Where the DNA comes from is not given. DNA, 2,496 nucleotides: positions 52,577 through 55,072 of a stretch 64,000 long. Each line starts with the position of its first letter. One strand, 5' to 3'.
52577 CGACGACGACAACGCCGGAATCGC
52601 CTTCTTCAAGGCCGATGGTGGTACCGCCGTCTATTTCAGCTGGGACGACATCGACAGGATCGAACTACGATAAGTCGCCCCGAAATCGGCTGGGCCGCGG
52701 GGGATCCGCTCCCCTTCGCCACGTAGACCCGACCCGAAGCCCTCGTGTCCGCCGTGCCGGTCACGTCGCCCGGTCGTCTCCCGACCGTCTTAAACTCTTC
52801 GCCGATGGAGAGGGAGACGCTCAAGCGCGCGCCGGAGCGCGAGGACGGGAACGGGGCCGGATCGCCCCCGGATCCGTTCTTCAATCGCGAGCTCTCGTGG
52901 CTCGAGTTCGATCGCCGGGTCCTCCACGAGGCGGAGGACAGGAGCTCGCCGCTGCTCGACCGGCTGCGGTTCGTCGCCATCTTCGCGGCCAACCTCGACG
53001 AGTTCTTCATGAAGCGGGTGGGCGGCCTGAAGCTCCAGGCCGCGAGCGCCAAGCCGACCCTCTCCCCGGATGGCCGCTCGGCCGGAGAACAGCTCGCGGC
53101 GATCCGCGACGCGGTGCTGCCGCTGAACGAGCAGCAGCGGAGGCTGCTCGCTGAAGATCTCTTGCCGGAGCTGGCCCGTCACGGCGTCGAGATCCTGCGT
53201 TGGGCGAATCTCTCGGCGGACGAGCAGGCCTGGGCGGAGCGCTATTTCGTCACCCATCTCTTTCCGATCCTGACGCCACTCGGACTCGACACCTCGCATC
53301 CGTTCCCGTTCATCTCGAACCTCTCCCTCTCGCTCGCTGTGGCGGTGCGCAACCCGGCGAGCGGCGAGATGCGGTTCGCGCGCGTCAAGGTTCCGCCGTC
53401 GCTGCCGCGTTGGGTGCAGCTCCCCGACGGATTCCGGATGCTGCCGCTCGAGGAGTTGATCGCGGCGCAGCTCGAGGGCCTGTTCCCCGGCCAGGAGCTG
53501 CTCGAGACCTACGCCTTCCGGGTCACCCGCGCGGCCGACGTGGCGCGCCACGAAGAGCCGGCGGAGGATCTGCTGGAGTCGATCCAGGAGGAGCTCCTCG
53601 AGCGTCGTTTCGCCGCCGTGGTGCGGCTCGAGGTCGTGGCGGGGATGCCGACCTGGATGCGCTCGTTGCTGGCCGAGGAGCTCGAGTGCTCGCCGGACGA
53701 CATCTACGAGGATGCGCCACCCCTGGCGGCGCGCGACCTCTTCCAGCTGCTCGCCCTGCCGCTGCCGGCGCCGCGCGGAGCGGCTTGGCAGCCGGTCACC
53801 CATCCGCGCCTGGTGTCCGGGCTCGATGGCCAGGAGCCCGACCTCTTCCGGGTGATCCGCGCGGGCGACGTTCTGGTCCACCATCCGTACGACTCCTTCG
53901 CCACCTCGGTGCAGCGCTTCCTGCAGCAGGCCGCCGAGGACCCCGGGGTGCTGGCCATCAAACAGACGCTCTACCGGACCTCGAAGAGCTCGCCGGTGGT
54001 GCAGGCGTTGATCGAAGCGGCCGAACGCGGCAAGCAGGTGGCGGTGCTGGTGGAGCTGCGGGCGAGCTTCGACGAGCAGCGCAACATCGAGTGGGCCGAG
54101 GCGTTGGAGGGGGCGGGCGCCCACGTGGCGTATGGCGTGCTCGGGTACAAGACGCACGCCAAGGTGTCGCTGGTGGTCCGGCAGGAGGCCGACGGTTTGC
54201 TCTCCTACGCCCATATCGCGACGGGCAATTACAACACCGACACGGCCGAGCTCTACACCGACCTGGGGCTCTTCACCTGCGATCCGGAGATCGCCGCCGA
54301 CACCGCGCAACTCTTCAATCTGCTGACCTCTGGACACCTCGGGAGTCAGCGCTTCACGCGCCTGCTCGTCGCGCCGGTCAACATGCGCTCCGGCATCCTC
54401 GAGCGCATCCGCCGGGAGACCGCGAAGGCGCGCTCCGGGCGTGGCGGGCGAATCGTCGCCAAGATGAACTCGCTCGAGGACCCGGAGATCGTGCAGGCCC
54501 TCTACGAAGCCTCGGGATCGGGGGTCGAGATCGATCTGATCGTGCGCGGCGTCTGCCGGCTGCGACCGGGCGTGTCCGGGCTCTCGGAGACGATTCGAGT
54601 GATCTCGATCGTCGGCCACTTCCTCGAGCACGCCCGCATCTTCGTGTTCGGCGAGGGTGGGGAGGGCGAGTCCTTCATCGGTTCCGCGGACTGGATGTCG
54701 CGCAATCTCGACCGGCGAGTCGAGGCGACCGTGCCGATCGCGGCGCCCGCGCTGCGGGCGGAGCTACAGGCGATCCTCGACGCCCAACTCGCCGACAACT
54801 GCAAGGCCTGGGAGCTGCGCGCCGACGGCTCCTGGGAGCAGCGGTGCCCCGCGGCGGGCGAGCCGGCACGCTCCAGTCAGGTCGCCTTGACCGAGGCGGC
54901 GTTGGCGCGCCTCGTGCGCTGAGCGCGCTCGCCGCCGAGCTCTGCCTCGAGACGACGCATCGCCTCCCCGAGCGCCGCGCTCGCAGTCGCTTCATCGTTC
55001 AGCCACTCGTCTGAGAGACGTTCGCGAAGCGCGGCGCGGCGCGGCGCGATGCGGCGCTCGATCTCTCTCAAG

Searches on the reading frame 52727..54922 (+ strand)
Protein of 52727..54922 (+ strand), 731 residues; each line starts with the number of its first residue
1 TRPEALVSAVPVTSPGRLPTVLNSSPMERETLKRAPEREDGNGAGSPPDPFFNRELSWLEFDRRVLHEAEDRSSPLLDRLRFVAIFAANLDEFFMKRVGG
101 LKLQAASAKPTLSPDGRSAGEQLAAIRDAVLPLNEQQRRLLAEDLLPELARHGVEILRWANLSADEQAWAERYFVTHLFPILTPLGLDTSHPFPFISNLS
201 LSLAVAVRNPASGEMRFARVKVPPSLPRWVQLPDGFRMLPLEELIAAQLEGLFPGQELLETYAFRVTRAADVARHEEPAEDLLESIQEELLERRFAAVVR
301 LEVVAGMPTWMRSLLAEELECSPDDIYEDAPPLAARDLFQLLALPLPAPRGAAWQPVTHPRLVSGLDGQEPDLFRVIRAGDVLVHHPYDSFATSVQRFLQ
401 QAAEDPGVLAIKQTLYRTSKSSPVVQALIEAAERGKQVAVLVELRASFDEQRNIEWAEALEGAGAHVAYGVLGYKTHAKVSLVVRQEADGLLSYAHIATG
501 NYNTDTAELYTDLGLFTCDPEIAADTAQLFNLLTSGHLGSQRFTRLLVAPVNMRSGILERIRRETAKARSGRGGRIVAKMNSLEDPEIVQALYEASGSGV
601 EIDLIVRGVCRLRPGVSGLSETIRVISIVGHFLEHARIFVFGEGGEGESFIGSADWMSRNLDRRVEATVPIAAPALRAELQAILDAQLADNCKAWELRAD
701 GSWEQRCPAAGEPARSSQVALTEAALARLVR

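Call 53: search_protein_families(library=ncbifam, proteins=[window:52727-54922:+], max_evalue=1e-10)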
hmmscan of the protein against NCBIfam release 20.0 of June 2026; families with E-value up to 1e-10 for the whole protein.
window:52727-54922:+ (731 aa): 12 families
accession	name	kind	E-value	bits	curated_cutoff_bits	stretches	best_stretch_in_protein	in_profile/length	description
NF003921.0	PRK05443.2-2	subfamily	1.9e-282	938.9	701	1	46-726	18-695/707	RNA degradosome polyphosphate kinase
NF003922.0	PRK05443.2-3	equivalog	2.2e-260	865.8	981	1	39-723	40-726/735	RNA degradosome polyphosphate kinase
TIGR03705.1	poly_P_kin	equivalog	9.5e-236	784.4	465.85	1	51-721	2-670/673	polyphosphate kinase 1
NF003919.0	PRK05443.1-4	equivalog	4.9e-222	739.2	908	1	42-715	19-695/730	RNA degradosome polyphosphate kinase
NF003920.0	PRK05443.2-1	equivalog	2.4e-215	717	935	1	50-726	11-690/719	RNA degradosome polyphosphate kinase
NF003918.0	PRK05443.1-2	subfamily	1.4e-213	710.9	691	1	46-724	12-692/697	RNA degradosome polyphosphate kinase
NF003924.0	PRK05443.3-2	equivalog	1.2e-193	645.2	1058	1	49-723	7-670/699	RNA degradosome polyphosphate kinase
NF003927.0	PRK05443.3-6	equivalog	4.8e-152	507.9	1042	1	53-726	9-680/717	RNA degradosome polyphosphate kinase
NF003923.0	PRK05443.3-1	equivalog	1.8e-150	502.5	1116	1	50-699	6-659/692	RNA degradosome polyphosphate kinase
NF003917.0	PRK05443.1-1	subfamily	8.4e-149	497.1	470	1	51-701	7-656/689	RNA degradosome polyphosphate kinase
NF003926.0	PRK05443.3-4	equivalog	4.1e-142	474.8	1391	1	51-705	4-653/675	RNA degradosome polyphosphate kinase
NF003925.0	PRK05443.3-3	equivalog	3.7e-105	352.5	707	1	51-706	12-664/688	RNA degradosome polyphosphate kinase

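Call 55: find_homologous_proteins(query=window:52727-54922:+, max_evalue=1e-100)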
Query window:52727-54922:+ (731 aa): 7988 proteins with E <= 1e-100 among 8000 candidates; the best 120 are listed.
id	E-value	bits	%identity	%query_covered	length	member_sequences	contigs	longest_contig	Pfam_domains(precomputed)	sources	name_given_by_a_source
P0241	0.0e+0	1562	100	96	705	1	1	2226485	PF02503.23,PF13091.13,PF13089.12,PF17941.8,PF13090.13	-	-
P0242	0.0e+0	1168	78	93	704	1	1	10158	PF02503.23,PF13091.13,PF13089.12,PF17941.8,PF13090.13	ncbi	-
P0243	0.0e+0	1152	76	95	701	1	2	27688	PF02503.23,PF13091.13,PF13089.12,PF17941.8,PF13090.13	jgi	-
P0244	0.0e+0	1137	75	95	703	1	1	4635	PF02503.23,PF13091.13,PF13089.12,PF17941.8,PF13090.13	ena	-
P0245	0.0e+0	1132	75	93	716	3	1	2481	PF02503.23,PF13091.13,PF13089.12,PF17941.8,PF13090.13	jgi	-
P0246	0.0e+0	1123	75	93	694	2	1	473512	PF02503.23,PF13091.13,PF13089.12,PF17941.8,PF13090.13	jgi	jgi:polyphosphate kinase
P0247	0.0e+0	1119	75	94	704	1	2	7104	PF02503.23,PF13091.13,PF13089.12,PF17941.8,PF13090.13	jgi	-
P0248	0.0e+0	1117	75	93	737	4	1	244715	PF02503.23,PF13091.13,PF13089.12,PF17941.8,PF13090.13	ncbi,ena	-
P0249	0.0e+0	1117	76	94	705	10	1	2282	PF02503.23,PF13091.13,PF13089.12,PF17941.8,PF13090.13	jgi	-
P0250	0.0e+0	1115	75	93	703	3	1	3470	PF02503.23,PF13091.13,PF13089.12,PF17941.8,PF13090.13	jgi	jgi:polyphosphate kinase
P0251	0.0e+0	1110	75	93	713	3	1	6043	PF02503.23,PF13091.13,PF13089.12,PF17941.8,PF13090.13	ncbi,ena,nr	ncbi:MAG TPA: polyphosphate kinase 1 [Thermoanaerobaculia bacterium]|nr:polyphosphate kinase 1 [Ther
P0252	0.0e+0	1105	75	93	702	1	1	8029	PF02503.23,PF13091.13,PF13089.12,PF17941.8,PF13090.13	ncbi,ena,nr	ncbi:MAG: polyphosphate kinase 1 [Thermoanaerobaculia bacterium]|nr:MAG: polyphosphate kinase 1 [The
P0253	0.0e+0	1103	74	94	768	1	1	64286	PF02503.23,PF13091.13,PF13089.12,PF17941.8,PF13090.13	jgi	jgi:polyphosphate kinase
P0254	0.0e+0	1100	74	95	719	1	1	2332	PF02503.23,PF13091.13,PF13089.12,PF17941.8,PF13090.13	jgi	jgi:polyphosphate kinase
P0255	0.0e+0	1095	75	93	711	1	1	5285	PF02503.23,PF13091.13,PF13089.12,PF17941.8,PF13090.13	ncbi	-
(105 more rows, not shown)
